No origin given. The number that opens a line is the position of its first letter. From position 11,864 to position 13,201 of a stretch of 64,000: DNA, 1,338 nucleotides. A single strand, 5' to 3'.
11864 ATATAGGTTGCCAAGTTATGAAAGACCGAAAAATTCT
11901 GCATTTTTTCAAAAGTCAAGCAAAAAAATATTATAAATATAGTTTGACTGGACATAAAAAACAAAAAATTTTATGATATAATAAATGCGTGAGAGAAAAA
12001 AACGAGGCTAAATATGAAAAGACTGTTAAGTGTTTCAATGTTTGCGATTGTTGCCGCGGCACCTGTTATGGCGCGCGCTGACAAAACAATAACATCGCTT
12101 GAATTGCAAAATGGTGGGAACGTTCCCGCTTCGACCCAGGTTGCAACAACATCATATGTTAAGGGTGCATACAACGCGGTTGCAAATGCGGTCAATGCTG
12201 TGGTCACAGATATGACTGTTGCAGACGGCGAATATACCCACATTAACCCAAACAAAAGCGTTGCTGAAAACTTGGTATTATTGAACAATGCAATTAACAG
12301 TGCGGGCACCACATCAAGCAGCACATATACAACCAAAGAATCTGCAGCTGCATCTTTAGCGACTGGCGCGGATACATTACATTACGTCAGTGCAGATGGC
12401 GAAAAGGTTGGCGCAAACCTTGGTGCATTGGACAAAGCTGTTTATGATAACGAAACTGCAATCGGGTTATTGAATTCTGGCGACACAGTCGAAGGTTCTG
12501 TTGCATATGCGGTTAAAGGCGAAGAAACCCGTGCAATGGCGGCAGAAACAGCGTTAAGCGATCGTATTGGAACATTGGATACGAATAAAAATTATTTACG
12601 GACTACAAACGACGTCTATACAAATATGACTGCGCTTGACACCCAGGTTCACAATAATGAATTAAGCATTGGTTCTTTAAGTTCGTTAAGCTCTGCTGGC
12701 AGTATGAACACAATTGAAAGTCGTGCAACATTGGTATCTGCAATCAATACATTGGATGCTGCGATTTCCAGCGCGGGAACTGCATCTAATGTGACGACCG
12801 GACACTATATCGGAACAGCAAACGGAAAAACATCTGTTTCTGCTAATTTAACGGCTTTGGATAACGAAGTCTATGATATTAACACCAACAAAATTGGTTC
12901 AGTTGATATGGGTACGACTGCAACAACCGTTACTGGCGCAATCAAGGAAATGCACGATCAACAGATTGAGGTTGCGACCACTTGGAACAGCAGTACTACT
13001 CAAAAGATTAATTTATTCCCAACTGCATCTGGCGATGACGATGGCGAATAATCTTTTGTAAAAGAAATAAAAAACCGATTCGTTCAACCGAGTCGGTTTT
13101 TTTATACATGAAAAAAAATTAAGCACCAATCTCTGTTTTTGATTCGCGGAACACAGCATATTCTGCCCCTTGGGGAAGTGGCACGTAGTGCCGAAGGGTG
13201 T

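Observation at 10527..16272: Six-gene array of secreted tail-fibre-like paralogs immediately downstream of the RT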

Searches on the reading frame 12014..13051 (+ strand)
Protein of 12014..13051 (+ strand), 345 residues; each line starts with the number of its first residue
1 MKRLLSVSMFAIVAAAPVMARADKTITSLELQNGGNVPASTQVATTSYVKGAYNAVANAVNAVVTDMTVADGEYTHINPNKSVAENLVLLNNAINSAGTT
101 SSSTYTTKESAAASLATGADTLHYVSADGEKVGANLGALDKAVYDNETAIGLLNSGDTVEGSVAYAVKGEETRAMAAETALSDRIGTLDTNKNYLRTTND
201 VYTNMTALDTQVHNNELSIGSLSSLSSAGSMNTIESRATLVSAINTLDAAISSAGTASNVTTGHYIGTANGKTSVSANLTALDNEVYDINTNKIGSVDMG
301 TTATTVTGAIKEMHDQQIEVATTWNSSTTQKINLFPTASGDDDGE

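Call 3: search_protein_families(library=pfam, proteins=[window:12014-13051:+], max_evalue=1)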
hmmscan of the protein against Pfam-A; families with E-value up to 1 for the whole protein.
window:12014-13051:+ (345 aa): 2 families
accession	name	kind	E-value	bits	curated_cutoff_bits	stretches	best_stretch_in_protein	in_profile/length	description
PF04351.19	PilP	-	0.081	13.3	25.6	1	203-275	55-119/146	Pilus assembly protein, PilP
PF18328.6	PfaD_N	-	0.1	13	26.3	0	124-162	7-47/62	Fatty acid synthase subunit PfaD N-terminal domain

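Call 4: search_protein_families(library=phrogs, proteins=[window:12014-13051:+], max_evalue=0.1)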
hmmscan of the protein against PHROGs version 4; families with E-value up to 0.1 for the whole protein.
window:12014-13051:+ (345 aa): 1 family
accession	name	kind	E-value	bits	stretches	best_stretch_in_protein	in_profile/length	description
phrog_597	-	DNA, RNA and nucleotide metabolism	0.022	15.7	1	226-319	4-98/200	DNA binding protein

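Call 10: find_homologous_proteins(query=window:12014-13051:+, max_evalue=0.001)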
Query window:12014-13051:+ (345 aa): 26 proteins with E <= 0.001 among 8000 candidates.
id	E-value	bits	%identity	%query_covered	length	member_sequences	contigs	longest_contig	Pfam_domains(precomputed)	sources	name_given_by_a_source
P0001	8.0e-205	697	100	100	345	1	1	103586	-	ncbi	-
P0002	3.1e-175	600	87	98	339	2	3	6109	-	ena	-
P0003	7.6e-164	562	83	98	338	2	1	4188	-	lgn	-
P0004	8.2e-151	520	76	100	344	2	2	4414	-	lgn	-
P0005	1.3e-143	496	74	99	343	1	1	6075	-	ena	-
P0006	2.2e-133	462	70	99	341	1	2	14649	-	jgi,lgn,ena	-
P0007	8.3e-119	415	63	99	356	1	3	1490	-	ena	-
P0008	3.5e-80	288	55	93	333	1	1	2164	-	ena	-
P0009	1.6e-73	266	50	100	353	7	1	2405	-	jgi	jgi:hypothetical protein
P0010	1.5e-72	263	50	98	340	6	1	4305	-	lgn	-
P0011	2.6e-71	259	52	93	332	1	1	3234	-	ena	-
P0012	3.0e-51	193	42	97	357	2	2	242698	-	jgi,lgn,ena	jgi:hypothetical protein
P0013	1.4e-46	177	41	97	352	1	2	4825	-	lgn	-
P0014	8.5e-44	168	37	97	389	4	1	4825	-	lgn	-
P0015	4.5e-37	146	38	97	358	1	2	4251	-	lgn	-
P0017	3.5e-36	143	38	97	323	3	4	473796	-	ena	-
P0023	8.4e-13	67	34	91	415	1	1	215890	PF10805.15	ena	-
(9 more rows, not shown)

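Call 11: find_encoding_contigs(protein=P0001, flank=10000, max_places=3)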
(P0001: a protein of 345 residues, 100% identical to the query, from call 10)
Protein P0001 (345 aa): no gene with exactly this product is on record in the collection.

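Call 12: find_encoding_contigs(protein=P0017, flank=10000, max_places=4)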
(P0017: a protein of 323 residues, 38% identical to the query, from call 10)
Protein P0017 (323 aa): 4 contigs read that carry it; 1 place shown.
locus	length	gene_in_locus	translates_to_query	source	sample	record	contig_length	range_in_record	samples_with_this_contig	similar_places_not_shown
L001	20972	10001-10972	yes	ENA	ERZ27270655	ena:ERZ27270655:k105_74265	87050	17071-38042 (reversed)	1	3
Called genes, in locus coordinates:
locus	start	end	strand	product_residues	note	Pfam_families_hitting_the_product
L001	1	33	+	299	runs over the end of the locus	-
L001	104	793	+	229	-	PF00550:PP-binding (faint)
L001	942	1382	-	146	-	-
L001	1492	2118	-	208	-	-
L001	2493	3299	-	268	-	-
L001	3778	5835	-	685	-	PF23569:NBD_SMAX1, PF00004:AAA, PF17871:AAA_lid_9, PF00004:AAA, PF00158:Sigma54_activat (weak), PF07724:AAA_2, PF07728:AAA_5, PF10431:ClpB_D2-small, +7 more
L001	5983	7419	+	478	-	PF14134:DUF4301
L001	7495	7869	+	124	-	PF00830:Ribosomal_L28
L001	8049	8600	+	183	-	PF00908:dTDP_sugar_isom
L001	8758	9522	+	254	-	-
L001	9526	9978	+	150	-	-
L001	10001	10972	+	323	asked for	-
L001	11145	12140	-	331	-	PF00579:tRNA-synt_1b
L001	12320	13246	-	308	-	PF01501:Glyco_transf_8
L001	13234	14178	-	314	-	PF00535:Glycos_transf_2, PF10111:Glyco_tranf_2_2, PF13641:Glyco_tranf_2_3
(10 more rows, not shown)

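Call 13: find_encoding_contigs(protein=P0012, flank=10000, max_places=3)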
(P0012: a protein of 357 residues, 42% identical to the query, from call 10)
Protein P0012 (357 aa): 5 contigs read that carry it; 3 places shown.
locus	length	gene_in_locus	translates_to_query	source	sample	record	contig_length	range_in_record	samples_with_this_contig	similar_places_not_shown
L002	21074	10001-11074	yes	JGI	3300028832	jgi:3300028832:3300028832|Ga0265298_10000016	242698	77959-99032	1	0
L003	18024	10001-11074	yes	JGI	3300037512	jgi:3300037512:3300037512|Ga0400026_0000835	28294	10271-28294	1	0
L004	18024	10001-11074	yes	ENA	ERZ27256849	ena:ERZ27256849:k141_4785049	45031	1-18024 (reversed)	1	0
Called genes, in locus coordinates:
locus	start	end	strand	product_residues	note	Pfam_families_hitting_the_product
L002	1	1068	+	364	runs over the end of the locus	-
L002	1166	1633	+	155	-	-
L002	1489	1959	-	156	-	-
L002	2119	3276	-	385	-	-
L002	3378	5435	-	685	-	PF23569:NBD_SMAX1, PF00004:AAA, PF17871:AAA_lid_9, PF00158:Sigma54_activat (weak), PF00004:AAA, PF07724:AAA_2, PF07728:AAA_5, PF10431:ClpB_D2-small, +7 more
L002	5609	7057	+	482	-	PF14134:DUF4301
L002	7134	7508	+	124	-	PF00830:Ribosomal_L28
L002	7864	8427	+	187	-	PF00908:dTDP_sugar_isom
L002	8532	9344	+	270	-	-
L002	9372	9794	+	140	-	-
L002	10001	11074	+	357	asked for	-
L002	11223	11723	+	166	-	PF00293:NUDIX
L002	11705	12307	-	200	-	PF00293:NUDIX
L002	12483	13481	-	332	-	PF02661:Fic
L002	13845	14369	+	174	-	-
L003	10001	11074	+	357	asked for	-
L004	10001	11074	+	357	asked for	-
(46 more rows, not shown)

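Call 14: find_encoding_contigs(protein=P0006, flank=10000, max_places=3)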
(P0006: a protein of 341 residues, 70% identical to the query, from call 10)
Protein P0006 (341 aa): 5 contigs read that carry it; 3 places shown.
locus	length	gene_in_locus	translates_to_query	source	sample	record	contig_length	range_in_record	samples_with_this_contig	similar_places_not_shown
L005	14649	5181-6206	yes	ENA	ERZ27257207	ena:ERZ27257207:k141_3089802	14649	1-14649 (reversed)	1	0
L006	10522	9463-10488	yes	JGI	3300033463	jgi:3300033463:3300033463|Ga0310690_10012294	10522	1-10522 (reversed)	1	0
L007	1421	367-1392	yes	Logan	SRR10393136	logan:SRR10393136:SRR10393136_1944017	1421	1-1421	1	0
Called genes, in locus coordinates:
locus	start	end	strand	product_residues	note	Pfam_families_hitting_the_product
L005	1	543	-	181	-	?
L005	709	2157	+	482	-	PF14134:DUF4301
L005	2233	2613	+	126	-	PF00830:Ribosomal_L28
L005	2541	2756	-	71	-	-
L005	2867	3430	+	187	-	PF00908:dTDP_sugar_isom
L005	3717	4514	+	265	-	-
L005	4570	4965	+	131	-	-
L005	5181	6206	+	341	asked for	-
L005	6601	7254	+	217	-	-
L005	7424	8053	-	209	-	PF00550:PP-binding (faint)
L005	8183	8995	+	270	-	PF00924:MS_channel_2nd, PF21082:MS_channel_3rd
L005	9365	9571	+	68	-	PF01165:Ribosomal_S21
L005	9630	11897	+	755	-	PF00521:DNA_topoisoIV, PF03989:DNA_gyraseA_C (faint)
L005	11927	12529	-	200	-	-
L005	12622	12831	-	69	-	PF00471:Ribosomal_L33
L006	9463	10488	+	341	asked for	-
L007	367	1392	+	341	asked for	-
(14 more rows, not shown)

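Call 15: find_encoding_contigs(protein=P0023, flank=10000, max_places=3)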
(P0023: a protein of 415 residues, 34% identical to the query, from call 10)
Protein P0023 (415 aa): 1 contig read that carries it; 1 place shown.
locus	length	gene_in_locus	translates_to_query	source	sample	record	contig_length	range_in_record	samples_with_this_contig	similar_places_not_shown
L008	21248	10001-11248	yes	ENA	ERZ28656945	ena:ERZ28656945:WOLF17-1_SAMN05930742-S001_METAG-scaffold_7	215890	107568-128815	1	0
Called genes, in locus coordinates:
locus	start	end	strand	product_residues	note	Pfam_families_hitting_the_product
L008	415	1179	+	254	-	-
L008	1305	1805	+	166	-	-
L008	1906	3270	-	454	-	PF00587:tRNA-synt_2b, PF03129:HGTP_anticodon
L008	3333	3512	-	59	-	PF12797:Fer4_2 (weak), PF13237:Fer4_10, PF00037:Fer4, PF14697:Fer4_21, PF12838:Fer4_7, PF13187:Fer4_9, PF25160:LdpA_Fe-S-bd, PF00037:Fer4, +5 more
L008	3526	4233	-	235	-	PF01027:Bax1-I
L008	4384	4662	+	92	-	-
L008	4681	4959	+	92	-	-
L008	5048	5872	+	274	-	PF01790:LGT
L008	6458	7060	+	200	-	PF00293:NUDIX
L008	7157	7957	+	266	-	-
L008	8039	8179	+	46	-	PF13978:DUF4223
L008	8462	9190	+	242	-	-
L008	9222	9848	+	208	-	-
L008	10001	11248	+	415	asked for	PF10805:DUF2730 (faint)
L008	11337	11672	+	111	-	-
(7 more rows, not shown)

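Call 20: find_encoding_contigs(protein=P0002, flank=10000, max_places=4)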
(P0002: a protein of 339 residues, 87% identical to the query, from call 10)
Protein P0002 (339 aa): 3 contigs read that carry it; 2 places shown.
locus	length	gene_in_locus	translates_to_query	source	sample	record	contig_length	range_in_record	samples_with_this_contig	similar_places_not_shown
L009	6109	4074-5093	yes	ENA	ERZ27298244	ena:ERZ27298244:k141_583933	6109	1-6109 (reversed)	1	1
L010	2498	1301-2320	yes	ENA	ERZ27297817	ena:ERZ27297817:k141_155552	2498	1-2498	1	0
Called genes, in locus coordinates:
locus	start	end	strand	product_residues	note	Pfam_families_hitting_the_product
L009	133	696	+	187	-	PF00908:dTDP_sugar_isom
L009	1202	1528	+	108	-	-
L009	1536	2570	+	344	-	PF00078:RVT_1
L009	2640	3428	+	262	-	-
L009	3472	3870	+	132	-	-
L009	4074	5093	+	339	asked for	-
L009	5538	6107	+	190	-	?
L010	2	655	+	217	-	?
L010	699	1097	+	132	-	-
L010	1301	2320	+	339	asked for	-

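Call 21: find_encoding_contigs(protein=P0005, flank=10000, max_places=4)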
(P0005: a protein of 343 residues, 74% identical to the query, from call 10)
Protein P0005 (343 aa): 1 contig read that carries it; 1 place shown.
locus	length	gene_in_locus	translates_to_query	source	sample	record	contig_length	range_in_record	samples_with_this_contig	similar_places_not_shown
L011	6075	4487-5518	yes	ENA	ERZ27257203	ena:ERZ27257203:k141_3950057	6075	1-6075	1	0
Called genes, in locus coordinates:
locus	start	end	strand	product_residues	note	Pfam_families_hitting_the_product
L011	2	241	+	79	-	?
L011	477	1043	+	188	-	PF00908:dTDP_sugar_isom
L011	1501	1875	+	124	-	-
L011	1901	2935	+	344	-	PF00078:RVT_1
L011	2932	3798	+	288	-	-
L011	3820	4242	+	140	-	-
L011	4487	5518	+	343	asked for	-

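Call 24: find_related_loci(query=A2, collection=genome_contigs, flank=10000)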
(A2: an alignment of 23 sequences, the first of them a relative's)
Query A2 (345 aa) in genome_contigs; peptide patterns used: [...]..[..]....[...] (x = any residue, [..] = any of these).
43 stretches matched a pattern; 21 encode a relative of the query (tblastn E <= 1e-3); 21 distinct loci.
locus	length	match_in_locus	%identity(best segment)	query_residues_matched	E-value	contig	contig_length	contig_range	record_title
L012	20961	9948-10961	48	1-337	4e-71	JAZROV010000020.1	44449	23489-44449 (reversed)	MAG: Candidatus Enterousia sp. isolate T1900045386_YK20190076.MAGScoT_cleanbin_000013 SGB_6911_k141_2325109, whole genom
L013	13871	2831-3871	43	1-335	2e-55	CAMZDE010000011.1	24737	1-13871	MAG TPA_asm: uncultured Alphaproteobacteria bacterium isolate SRR10912535_bin.7_metaWRAP_v1.3_MAG genome assembly, conti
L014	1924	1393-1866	48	4-159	2e-29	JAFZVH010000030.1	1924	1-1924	MAG: Alphaproteobacteria bacterium isolate RGIG8130 Water_buffalos_Rumen-3__c1113700, whole genome shotgun sequence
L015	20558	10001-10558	35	1-189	9e-15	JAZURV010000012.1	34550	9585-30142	MAG: Candidatus Enterousia sp. isolate T1900044850_TS20190316.MAGScoT_cleanbin_000038 SGB_3006_k141_397892, whole genome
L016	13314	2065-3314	39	1-91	5e-12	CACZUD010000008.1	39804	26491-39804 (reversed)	MAG: uncultured proteobacterium isolate RUG12958 genome assembly, contig: RUG12958_asm_8, whole genome shotgun sequence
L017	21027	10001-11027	27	1-237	1e-11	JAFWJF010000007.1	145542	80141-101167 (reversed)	MAG: Alphaproteobacteria bacterium isolate RGIG5789 Sheep_Ileum-5__c207962, whole genome shotgun sequence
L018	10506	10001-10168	46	1-61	3e-8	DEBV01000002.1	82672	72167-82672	MAG TPA_asm: Alphaproteobacteria bacterium UBA2947 UBA2947_contig_6366, whole genome shotgun sequence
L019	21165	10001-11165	46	1-63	3e-8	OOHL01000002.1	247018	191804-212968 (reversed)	uncultured proteobacterium isolate RUG653 genome assembly, contig: scaffold_112, whole genome shotgun sequence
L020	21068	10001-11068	32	1-99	1e-7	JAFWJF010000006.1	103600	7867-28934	MAG: Alphaproteobacteria bacterium isolate RGIG5789 Sheep_Ileum-5__c150958, whole genome shotgun sequence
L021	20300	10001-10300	35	1-83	9e-7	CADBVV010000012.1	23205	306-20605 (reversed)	MAG: uncultured proteobacterium isolate RUG14344 genome assembly, contig: RUG14344_asm_12, whole genome shotgun sequence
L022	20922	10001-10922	39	1-88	1e-6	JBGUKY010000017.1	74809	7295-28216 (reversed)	MAG: Candidatus Enterousia sp. isolate ruminal_MAG_27 ruminal_MAG_27_contig_0017, whole genome shotgun sequence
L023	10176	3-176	42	1-62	1e-6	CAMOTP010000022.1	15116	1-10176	MAG: uncultured Alphaproteobacteria bacterium isolate SRR873606_bin.101_metaWRAP_v1.3_MAG genome assembly, contig: NODE_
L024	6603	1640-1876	39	1-65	2e-6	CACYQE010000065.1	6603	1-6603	MAG: uncultured proteobacterium isolate RUG12172 genome assembly, contig: RUG12172_asm_65, whole genome shotgun sequence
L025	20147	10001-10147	46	292-341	6e-5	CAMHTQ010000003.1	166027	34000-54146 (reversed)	MAG: uncultured Alphaproteobacteria bacterium isolate SRR11784296_bin.8_metaWRAP_v1.3_MAG genome assembly, contig: ERZ12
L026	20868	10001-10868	33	1-63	5e-5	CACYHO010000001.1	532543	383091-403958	MAG: uncultured proteobacterium isolate RUG11949 genome assembly, contig: RUG11949_asm_1, whole genome shotgun sequence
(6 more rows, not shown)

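Call 25: search_solved_structures(query=A2, max_evalue=10, show_alignments=3)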
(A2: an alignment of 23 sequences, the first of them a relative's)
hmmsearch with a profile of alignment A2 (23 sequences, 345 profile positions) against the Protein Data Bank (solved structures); distinct sequences matched with E-value up to 10: 11.
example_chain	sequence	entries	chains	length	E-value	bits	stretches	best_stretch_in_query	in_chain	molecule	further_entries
2efr_A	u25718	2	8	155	0.22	14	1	129-218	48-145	General control protein GCN4 and Tropomyosin 1 alpha chain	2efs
28op_Q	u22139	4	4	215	0.24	13.9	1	151-243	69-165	Centromere protein Q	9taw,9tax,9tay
7pb8_Q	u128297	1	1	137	0.31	13.5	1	174-243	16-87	Centromere protein Q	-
7y9n_A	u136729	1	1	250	0.39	13.2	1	57-159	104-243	Spike protein S2',5HB-H2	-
10lk_A4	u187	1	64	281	0.4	13.1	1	135-301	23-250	Flagellin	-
9s4q_Nn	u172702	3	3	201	0.44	13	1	120-226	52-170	Kinetochore-associated protein NNF1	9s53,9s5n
2c5i_T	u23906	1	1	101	0.55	12.7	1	59-120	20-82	T-SNARE AFFECTING A LATE GOLGI COMPARTMENT PROTEIN 1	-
2c5j_A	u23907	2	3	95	0.61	12.5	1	59-119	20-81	T-SNARE AFFECTING A LATE GOLGI COMPARTMENT PROTEIN 1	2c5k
6gao_A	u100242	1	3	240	0.61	12.5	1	137-256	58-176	Outer capsid protein sigma-1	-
3lk5_A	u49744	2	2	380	0.68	12.4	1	135-197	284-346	Geranylgeranyl pyrophosphate synthase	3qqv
5t58_B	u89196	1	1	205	0.76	12.2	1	73-164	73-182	KLLA0E05809p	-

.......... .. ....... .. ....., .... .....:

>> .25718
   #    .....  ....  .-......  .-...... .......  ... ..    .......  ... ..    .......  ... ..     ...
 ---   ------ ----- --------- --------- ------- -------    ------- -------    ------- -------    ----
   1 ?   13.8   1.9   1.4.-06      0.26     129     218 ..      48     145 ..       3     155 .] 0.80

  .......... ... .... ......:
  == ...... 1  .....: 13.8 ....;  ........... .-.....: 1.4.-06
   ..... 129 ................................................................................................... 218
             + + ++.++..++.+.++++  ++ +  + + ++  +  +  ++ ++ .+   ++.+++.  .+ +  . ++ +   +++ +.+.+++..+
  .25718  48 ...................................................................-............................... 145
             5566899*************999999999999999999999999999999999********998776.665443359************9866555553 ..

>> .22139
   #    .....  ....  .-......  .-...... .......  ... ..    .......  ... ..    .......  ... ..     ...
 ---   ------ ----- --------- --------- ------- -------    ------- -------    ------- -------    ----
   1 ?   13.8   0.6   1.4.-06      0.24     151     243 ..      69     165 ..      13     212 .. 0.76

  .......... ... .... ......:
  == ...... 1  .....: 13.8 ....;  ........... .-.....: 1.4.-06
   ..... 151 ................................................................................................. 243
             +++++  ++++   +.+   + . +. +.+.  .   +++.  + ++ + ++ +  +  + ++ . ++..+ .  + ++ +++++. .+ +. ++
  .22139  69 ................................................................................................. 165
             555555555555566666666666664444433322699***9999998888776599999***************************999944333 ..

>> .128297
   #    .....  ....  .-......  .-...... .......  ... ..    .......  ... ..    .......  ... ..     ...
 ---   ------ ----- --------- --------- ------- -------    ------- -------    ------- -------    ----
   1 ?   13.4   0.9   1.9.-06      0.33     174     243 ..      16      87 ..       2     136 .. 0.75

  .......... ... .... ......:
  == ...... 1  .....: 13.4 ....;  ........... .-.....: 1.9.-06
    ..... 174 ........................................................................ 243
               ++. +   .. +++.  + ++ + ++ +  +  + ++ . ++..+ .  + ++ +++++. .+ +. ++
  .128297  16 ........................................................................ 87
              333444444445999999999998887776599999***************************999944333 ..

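Call 43: predict_structure(alignment_id=A2)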
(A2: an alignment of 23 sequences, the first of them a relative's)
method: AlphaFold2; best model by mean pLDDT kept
length: 345 residues; sequences in the alignment: 23
mean_pLDDT: 60.2   pTM: 0.26
mean pLDDT of the five models: 60.2, 58.4, 57.4, 56.9, 51.0
residues with pLDDT >= 90: 8; 70-90: 87; 50-70: 154; < 50: 96
segments of 3 or more residues with pLDDT < 50: 1-51, 98-111, 229-233, 257-260, 294-298, 340-345
pLDDT, mean of each block of 10 residues (from residue 1): 33 37 38 40 41 54 56 59 64 56 42 54 55 71 85 89 89 85 67 58 65 69 51 51 62 51 54 67 71 52 70 78 76 69 40
secondary structure, 60 per line:
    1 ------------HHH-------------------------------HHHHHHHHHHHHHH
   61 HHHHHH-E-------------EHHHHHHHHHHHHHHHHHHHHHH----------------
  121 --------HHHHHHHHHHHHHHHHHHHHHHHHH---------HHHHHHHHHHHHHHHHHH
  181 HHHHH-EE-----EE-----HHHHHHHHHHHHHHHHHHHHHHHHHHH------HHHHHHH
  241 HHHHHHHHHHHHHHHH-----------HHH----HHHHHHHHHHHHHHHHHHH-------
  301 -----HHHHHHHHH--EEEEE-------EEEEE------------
elements in order: H47-66 H83-104 H129-153 H163-185 H201-227 H234-256 H275-293 H306-314 E317-321 E329-333
